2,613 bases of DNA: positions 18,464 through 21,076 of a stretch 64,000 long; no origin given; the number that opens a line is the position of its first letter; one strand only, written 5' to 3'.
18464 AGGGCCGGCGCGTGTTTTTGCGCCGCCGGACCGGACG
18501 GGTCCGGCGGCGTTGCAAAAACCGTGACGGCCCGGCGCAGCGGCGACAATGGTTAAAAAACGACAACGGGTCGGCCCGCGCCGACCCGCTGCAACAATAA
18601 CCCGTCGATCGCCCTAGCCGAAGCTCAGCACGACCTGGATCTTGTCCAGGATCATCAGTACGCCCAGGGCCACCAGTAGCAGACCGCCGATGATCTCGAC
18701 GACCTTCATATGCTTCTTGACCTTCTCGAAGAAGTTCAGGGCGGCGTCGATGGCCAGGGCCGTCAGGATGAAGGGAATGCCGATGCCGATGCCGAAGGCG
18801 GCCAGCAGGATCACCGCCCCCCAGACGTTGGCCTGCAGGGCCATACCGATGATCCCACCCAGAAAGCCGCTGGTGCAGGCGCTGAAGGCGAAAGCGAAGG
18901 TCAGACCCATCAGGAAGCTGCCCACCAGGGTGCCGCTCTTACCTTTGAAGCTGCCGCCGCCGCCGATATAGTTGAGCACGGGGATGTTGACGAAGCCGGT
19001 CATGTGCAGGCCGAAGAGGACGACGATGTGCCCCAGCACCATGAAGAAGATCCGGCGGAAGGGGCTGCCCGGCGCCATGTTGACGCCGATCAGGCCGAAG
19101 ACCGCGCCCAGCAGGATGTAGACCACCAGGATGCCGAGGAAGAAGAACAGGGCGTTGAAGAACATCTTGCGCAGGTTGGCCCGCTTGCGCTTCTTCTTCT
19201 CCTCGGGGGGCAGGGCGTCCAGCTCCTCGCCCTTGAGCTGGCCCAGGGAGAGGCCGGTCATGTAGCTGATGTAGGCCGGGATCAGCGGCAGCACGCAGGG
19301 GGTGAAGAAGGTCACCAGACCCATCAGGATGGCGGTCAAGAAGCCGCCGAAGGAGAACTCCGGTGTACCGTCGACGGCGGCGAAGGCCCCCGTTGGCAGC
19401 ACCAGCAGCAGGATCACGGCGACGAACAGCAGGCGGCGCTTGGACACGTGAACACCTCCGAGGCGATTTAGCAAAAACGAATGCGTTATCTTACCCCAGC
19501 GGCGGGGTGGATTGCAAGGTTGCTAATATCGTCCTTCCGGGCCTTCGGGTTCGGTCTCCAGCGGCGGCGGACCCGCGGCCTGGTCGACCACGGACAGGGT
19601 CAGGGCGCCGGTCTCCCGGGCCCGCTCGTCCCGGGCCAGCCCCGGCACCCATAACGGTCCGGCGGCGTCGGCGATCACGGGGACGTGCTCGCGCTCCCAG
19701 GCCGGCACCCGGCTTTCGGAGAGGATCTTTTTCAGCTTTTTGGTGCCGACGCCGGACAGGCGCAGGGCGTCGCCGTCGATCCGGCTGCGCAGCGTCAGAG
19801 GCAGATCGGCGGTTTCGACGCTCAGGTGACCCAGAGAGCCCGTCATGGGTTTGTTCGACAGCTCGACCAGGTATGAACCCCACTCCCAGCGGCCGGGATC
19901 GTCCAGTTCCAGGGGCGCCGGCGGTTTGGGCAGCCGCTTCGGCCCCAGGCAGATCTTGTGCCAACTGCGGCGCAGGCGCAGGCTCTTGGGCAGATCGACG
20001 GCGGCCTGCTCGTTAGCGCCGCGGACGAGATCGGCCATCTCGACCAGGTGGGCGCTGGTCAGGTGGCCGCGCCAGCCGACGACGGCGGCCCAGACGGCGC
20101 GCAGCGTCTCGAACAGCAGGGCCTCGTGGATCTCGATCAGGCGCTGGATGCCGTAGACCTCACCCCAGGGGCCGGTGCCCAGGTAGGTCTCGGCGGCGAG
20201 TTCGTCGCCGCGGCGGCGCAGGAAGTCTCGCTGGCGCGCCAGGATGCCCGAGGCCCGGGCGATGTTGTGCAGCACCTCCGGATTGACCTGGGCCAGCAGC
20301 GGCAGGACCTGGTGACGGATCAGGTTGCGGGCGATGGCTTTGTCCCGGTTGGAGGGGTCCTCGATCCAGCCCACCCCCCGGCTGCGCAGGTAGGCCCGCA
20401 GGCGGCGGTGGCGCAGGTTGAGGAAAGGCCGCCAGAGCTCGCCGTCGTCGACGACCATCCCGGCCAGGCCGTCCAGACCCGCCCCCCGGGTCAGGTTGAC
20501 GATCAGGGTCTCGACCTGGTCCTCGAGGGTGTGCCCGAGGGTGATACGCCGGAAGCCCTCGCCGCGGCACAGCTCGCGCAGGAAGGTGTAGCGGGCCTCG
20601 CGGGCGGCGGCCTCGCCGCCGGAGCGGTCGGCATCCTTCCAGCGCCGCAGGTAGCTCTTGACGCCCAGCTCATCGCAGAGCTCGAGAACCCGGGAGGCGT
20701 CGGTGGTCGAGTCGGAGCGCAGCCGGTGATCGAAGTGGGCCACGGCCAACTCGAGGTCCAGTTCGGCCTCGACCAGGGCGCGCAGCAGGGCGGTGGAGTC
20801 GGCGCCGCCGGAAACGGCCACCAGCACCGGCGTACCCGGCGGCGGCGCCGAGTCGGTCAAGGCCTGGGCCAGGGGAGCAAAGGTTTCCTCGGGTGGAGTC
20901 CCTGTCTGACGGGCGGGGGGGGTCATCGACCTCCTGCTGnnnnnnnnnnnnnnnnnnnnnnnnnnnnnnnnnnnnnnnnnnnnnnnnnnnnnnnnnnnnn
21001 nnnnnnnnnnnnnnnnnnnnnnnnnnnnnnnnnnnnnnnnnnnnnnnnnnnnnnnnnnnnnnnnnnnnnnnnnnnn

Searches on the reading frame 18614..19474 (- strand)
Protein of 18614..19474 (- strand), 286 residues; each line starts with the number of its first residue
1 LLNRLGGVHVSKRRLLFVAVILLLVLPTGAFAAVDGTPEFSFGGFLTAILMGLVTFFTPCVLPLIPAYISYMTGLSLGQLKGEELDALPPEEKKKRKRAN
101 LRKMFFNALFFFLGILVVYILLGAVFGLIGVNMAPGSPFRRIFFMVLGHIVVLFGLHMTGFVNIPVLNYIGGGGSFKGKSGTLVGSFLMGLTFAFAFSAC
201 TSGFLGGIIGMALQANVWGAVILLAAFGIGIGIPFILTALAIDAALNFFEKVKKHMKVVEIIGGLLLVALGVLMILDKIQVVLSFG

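Call 7: search_protein_families(library=ncbifam, proteins=[window:18614-19474:-], max_evalue=0.00001)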
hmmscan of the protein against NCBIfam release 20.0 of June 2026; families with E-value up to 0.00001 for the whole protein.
window:18614-19474:- (286 aa): 2 families
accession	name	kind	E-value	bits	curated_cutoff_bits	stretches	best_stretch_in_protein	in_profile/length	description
NF040495.1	tranport_ArsG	equivalog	2.2e-17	63.2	200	1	45-276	7-222/225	aromatic aminobenezylarsenical efflux permease ArsG family transporter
NF001419.0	PRK00293.1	subfamily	5.9e-09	35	330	1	45-276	172-383/574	protein-disulfide reductase DsbD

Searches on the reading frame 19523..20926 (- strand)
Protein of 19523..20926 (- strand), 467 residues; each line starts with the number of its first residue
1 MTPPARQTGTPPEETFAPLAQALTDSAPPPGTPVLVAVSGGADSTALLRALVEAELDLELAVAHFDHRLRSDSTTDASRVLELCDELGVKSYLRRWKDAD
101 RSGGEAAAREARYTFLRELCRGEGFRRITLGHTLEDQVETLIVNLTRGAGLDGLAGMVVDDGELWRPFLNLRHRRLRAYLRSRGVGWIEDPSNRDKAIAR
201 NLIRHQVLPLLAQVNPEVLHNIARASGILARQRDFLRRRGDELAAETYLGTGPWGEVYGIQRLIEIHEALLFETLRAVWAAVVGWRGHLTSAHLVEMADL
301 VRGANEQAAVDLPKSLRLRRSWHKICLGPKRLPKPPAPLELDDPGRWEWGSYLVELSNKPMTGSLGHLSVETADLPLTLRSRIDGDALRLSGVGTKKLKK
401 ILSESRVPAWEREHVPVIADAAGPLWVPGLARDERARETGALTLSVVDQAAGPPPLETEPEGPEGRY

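Call 4: search_protein_families(library=pfam, proteins=[window:19523-20926:-], max_evalue=0.01)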
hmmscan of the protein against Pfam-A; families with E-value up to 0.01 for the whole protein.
window:19523-20926:- (467 aa): 2 families
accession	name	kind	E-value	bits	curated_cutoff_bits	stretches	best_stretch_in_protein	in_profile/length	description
PF01171.26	ATP_bind_3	-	4.6e-46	157.3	27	1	34-206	2-182/182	PP-loop family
PF11734.13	TilS_C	-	1.6e-11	43.9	22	1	377-437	1-62/74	TilS substrate C-terminal domain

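Call 5: search_protein_families(library=ncbifam, proteins=[window:19523-20926:-], max_evalue=0.01)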
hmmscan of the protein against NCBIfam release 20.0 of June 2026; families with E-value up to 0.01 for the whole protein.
window:19523-20926:- (467 aa): 5 families
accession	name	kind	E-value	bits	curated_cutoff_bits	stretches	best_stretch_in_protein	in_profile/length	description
TIGR02432.1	lysidine_TilS_N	equivalog_domain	3.2e-48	164.2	93.6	1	34-209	2-189/189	tRNA lysidine(34) synthetase TilS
NF007942.0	PRK10660.1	equivalog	1.8e-37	129.2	606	1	33-248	19-236/439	tRNA lysidine(34) synthetase TilS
TIGR02433.1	lysidine_TilS_C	equivalog_domain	2.3e-12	46.2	20.2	1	377-421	1-46/47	tRNA lysidine(34) synthetase TilS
NF007972.0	PRK10696.1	equivalog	8.3e-08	31.9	272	1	116-225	135-247/295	tRNA 2-thiocytidine(32) synthetase TtcA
TIGR00268.2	TIGR00268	equivalog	0.00051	19.4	150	1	33-136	15-123/259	ATP-dependent sacrificial sulfur transferase LarE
